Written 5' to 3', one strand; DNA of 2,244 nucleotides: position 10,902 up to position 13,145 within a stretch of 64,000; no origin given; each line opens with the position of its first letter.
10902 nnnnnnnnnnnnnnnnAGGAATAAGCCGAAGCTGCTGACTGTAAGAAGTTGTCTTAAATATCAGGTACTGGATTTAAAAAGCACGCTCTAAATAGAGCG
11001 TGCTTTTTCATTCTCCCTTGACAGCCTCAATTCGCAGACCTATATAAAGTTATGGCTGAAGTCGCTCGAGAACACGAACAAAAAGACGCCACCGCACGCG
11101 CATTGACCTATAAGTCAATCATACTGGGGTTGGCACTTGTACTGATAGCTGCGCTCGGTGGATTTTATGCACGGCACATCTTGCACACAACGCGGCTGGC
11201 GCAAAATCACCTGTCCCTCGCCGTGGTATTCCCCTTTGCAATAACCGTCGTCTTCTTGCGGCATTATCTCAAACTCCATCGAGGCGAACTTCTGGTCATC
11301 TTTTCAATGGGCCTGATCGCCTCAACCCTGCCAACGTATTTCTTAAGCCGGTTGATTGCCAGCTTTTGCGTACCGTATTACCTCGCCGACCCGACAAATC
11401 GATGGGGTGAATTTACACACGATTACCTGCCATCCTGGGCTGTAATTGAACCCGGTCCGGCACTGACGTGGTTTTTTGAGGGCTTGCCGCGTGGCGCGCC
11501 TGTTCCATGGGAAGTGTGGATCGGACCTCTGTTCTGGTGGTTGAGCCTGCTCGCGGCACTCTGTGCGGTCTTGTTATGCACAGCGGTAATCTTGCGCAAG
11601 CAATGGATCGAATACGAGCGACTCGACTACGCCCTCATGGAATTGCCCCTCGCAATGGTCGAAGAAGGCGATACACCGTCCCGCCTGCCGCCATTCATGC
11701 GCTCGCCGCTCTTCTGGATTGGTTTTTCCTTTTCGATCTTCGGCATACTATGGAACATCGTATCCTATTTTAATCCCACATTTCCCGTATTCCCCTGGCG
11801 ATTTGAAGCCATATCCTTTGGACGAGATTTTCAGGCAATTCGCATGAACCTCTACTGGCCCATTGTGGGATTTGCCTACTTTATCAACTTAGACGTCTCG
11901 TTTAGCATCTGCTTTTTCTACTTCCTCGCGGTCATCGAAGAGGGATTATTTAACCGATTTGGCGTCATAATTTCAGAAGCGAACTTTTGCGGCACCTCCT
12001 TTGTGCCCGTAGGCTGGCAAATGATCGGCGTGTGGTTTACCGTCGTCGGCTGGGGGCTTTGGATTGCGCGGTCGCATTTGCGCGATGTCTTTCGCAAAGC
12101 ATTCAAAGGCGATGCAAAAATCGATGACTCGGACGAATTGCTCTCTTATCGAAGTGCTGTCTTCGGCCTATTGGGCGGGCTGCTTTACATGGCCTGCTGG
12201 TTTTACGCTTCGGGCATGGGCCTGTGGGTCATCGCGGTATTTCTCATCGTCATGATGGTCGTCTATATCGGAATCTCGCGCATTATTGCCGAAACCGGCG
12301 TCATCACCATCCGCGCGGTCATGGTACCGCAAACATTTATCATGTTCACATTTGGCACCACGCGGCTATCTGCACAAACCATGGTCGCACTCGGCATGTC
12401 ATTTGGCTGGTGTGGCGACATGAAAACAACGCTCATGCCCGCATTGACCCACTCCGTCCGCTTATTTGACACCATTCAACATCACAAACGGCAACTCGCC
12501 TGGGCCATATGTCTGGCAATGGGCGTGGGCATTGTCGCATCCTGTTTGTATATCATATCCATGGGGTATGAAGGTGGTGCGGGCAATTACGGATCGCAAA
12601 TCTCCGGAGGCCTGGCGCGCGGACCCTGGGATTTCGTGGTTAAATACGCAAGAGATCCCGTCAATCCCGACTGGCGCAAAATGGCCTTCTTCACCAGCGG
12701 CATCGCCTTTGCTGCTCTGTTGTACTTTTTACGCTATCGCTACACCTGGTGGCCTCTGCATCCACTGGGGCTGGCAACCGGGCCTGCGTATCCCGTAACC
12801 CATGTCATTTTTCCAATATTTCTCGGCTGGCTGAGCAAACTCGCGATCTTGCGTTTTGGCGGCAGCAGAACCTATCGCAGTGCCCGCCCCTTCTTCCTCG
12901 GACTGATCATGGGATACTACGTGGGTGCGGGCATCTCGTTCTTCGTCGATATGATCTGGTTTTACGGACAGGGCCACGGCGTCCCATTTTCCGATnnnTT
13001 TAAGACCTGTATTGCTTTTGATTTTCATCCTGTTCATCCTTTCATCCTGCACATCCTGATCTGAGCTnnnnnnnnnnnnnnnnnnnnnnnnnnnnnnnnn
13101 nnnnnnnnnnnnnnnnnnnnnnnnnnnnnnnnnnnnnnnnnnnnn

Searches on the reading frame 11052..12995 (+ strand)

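Call 6: search_protein_families(library=pfam, proteins=[window:11052-12995:+], max_evalue=0.001)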
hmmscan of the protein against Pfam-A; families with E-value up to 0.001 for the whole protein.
window:11052-12995:+ (648 aa): 2 families
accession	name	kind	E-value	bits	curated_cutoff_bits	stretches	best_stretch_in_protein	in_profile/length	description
PF20581.3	DUF6785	-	3.1e-110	369.5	25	1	20-509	2-498/498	Family of unknown function (DUF6785)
PF20580.3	DUF6784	-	1.5e-23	83.3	26.4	1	545-635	2-92/101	Domain of unknown function (DUF6784)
